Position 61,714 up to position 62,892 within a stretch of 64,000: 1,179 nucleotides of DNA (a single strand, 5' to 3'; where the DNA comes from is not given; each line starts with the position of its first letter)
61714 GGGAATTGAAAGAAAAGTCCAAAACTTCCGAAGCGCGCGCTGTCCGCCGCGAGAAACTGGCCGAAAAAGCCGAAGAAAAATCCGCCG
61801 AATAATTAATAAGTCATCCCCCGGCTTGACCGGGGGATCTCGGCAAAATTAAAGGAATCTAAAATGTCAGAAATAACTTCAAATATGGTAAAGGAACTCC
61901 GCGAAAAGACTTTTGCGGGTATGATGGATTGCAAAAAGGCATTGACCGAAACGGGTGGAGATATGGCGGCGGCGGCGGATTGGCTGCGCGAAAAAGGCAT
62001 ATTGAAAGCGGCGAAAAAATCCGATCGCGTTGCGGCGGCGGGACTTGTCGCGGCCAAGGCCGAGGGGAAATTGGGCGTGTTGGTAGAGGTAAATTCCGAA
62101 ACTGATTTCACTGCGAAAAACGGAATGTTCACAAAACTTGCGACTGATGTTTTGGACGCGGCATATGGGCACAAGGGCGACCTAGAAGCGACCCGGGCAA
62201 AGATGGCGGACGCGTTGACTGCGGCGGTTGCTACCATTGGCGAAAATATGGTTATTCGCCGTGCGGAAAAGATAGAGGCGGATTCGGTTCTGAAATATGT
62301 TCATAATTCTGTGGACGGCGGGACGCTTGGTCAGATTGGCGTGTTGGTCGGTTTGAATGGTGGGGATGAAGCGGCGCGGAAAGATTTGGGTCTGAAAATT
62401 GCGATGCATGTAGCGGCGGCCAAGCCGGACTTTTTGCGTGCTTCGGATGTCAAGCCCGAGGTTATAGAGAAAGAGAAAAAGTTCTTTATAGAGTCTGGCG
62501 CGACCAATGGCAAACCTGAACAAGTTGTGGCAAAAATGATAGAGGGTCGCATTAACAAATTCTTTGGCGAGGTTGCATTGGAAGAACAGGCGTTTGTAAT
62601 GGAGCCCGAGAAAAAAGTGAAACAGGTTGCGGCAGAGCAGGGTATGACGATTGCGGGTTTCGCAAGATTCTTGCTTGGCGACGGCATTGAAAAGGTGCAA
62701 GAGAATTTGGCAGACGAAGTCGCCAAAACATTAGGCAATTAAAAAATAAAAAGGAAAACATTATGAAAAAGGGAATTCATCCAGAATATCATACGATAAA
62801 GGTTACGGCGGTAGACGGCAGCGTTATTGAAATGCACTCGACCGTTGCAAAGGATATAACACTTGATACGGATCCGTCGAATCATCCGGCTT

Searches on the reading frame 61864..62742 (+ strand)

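Call 69: search_protein_families(library=pfam, proteins=[window:61864-62742:+], max_evalue=0.001)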
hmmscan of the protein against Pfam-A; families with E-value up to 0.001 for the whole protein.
window:61864-62742:+ (292 aa): 2 families
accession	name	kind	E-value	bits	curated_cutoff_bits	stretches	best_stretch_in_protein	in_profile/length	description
PF00889.24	EF_TS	-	3.1e-59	200.4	27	1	71-272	1-203/204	Elongation factor TS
PF25025.1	EF-Ts_N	-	6.7e-05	23.2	33.2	1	6-44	14-53/60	Elongation factor Ts, mitochondrial, N-terminal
